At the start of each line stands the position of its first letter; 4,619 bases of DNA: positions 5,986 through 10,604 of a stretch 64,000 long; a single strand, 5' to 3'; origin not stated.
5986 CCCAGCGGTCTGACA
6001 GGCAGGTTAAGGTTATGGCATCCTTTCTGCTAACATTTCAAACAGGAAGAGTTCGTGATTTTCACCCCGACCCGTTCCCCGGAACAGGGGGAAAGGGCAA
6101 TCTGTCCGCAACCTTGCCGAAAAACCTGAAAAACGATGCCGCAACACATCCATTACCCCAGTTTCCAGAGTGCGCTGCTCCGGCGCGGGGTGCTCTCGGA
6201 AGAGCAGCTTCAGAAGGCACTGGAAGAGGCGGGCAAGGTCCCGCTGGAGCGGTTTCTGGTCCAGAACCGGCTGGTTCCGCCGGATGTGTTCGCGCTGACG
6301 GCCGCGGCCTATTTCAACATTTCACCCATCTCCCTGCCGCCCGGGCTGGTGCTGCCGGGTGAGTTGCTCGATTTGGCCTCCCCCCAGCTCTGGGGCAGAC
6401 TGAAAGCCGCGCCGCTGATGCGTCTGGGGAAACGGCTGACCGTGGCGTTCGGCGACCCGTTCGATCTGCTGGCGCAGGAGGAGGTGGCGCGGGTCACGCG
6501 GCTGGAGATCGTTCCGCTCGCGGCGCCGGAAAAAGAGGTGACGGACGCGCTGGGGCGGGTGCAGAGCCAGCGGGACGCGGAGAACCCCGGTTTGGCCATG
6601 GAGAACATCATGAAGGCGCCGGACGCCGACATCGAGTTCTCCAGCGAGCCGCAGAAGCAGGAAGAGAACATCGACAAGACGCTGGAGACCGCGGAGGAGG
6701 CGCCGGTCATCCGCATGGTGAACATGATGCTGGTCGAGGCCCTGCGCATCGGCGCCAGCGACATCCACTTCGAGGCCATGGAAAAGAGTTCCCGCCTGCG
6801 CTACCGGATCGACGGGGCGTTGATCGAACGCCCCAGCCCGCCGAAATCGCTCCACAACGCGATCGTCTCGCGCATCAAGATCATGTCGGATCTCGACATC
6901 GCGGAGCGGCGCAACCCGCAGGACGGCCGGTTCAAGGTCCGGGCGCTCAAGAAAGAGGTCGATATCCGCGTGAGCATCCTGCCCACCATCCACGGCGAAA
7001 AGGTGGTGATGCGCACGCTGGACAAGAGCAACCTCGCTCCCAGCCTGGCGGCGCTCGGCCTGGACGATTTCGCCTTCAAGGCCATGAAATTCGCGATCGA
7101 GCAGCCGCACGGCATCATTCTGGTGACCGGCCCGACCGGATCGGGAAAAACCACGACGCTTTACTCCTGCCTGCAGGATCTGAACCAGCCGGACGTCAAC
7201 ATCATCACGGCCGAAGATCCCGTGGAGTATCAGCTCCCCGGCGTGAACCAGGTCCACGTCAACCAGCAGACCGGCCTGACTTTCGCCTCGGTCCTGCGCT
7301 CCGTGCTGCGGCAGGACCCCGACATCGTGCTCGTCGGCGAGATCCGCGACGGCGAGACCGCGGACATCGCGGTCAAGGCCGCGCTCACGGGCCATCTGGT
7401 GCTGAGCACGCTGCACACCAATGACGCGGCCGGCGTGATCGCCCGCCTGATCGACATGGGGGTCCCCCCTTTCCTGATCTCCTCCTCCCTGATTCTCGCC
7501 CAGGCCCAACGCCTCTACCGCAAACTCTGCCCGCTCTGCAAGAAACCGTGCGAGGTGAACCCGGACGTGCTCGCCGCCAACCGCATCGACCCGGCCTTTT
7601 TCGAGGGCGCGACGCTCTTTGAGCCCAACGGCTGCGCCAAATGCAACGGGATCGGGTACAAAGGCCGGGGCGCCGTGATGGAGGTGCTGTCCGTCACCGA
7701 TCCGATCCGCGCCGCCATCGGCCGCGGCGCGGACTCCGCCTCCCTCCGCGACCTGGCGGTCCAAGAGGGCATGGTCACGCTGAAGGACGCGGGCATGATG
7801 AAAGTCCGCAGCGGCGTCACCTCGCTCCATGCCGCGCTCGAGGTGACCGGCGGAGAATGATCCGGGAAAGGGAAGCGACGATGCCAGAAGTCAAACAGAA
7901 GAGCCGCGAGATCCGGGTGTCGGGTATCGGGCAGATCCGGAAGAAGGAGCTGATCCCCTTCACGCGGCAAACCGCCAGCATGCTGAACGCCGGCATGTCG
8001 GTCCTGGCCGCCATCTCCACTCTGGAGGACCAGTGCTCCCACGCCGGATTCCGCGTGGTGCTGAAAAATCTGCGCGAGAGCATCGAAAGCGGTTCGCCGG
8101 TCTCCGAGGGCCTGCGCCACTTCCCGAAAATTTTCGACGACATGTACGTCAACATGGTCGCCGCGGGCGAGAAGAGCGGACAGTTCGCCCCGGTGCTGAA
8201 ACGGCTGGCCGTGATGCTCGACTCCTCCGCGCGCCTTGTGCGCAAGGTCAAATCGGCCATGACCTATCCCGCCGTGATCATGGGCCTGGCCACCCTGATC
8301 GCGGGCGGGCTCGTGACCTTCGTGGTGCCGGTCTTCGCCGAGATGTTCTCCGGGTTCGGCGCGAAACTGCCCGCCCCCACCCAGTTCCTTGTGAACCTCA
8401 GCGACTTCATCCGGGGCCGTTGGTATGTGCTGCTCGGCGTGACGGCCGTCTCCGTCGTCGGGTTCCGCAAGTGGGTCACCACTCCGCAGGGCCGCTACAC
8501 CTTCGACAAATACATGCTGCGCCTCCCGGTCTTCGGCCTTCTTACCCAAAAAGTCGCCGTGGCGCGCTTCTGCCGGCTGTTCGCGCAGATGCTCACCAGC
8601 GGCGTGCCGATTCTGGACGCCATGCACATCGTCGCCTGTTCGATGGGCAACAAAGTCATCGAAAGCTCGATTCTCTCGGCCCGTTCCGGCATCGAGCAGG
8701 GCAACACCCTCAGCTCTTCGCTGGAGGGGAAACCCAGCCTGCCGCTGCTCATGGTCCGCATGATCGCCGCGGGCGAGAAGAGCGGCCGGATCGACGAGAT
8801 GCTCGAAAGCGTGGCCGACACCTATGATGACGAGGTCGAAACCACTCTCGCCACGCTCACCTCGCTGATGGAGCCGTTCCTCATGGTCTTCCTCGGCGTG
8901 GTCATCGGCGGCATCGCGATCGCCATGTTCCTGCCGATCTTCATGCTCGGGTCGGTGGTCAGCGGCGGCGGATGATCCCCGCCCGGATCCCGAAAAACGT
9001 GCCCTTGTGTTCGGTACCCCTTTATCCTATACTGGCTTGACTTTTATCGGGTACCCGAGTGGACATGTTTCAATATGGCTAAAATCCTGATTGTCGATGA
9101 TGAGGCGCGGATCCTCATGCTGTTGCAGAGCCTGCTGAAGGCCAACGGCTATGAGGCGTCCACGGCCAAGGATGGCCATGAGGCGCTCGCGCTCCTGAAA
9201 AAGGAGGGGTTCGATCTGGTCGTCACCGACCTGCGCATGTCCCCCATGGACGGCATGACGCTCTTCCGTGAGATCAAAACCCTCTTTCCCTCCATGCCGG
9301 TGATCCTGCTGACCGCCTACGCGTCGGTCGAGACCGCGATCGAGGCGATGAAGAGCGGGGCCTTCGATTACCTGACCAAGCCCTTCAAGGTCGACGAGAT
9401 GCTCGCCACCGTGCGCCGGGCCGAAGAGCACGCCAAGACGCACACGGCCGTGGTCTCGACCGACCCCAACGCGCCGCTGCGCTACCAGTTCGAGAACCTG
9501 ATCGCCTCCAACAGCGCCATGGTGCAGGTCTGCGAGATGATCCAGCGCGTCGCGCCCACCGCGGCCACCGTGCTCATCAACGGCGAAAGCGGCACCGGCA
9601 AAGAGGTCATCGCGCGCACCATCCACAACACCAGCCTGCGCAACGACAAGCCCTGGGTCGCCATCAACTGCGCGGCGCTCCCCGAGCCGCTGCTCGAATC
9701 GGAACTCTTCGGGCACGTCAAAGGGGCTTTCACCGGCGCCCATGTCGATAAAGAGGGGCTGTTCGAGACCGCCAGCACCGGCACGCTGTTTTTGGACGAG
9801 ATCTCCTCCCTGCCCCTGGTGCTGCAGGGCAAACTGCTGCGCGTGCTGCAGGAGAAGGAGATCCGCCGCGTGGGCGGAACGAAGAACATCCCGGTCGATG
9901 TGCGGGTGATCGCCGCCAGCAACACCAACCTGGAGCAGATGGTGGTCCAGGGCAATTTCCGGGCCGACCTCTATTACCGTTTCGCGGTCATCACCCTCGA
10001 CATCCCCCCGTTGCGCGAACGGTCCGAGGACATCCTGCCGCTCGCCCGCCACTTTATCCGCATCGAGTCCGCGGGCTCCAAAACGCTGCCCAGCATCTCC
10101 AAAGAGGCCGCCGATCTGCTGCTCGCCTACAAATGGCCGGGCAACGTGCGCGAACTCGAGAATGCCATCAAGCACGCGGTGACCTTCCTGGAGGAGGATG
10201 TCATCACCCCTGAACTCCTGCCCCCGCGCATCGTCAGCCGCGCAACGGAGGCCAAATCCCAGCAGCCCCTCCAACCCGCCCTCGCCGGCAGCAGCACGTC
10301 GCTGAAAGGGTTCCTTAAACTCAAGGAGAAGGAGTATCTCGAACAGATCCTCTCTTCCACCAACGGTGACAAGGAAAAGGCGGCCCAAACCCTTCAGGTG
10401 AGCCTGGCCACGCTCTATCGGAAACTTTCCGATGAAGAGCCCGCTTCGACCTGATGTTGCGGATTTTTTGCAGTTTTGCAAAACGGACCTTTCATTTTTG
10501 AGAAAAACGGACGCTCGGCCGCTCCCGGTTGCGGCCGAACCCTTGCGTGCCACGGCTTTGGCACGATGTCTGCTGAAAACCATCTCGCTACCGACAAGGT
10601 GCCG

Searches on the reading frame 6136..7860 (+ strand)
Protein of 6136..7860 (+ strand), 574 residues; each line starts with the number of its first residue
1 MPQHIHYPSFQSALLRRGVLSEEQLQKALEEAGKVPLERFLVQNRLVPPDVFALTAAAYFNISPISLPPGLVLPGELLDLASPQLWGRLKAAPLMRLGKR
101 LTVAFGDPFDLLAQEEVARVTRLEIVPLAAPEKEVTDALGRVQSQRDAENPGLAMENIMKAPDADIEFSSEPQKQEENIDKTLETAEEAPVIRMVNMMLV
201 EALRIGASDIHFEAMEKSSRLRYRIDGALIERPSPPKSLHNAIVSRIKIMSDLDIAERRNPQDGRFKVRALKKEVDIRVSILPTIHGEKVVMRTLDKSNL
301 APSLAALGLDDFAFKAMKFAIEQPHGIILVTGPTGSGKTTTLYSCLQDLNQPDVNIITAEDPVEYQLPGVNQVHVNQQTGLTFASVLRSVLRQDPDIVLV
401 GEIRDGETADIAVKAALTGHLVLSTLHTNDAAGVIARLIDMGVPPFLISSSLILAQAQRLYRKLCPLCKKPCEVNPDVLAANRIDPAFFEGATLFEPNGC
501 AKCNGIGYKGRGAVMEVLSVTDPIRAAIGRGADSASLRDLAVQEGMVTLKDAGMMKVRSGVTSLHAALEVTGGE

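Call 9: search_protein_families(library=pfam, proteins=[window:6136-7860:+], max_evalue=0.001)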
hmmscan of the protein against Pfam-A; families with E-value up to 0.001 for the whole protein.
window:6136-7860:+ (574 aa): 6 families
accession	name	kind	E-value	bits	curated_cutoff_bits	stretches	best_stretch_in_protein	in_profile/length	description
PF00437.27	T2SSE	-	4.5e-136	453.8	24.9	1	185-566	2-367/370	Type II/IV secretion system protein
PF05157.20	MshEN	-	2.1e-11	44.1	23.1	1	71-148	11-89/90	MshEN domain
PF13401.12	AAA_22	-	0.00026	21.8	27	1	324-364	4-33/130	AAA domain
PF25199.1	nSTAND_NTPase5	-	0.00048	20.4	34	1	322-363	38-80/145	Novel STAND NTPase 5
PF13191.12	AAA_16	-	0.00052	21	32.6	0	323-393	23-85/167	AAA ATPase domain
PF13086.12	AAA_11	-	0.00079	19.7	27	0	314-351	7-43/257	AAA domain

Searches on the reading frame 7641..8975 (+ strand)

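Call 9: search_protein_families(library=pfam, proteins=[window:7641-8975:+], max_evalue=0.001)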
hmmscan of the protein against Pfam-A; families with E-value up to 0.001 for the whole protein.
window:7641-8975:+ (444 aa): 1 family
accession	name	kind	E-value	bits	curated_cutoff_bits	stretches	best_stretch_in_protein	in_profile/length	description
PF00482.28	T2SSF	-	2.7e-59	199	25.2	2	107-230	1-125/125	Type II secretion system (T2SS), protein F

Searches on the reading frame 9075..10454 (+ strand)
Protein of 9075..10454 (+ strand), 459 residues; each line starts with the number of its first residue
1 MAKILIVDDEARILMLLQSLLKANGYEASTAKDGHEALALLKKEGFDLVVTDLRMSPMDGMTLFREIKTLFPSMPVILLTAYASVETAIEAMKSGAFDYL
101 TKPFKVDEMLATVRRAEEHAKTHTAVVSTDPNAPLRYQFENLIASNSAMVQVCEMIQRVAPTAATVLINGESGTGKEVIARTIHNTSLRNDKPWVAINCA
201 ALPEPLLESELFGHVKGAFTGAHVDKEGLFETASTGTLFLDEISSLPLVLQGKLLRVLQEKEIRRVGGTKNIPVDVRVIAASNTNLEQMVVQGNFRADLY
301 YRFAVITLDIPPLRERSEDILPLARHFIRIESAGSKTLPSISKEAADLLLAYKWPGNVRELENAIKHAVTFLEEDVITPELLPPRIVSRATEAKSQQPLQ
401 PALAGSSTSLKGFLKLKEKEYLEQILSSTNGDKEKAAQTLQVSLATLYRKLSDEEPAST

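Call 9: search_protein_families(library=pfam, proteins=[window:9075-10454:+], max_evalue=0.001)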
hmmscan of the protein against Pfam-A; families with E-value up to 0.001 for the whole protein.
window:9075-10454:+ (459 aa): 7 families
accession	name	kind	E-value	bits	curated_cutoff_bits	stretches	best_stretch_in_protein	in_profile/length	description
PF00158.32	Sigma54_activat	-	4.7e-71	238.3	20.2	1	142-308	1-167/168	Sigma-54 interaction domain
PF00072.30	Response_reg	-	3.6e-33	114.5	30.2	1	4-113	1-110/111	Response regulator receiver domain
PF25601.1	AAA_lid_14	-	1.5e-23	82.9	27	1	314-396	1-84/87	AAA+ ATPase lid domain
PF14532.12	Sigma54_activ_2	-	1.2e-20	74.6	25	1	145-313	3-138/138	Sigma-54 interaction domain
PF02954.25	HTH_8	-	6.1e-09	35.9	22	1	418-451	6-39/42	Bacterial regulatory protein, Fis family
PF07728.20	AAA_5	-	2.9e-07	31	22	1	166-286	2-125/139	AAA domain (dynein-related subfamily)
PF20030.5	bpMoxR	-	0.0005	19.6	27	0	151-285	19-147/205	MoxR domain in the MoxR-vWA-beta-propeller ternary systems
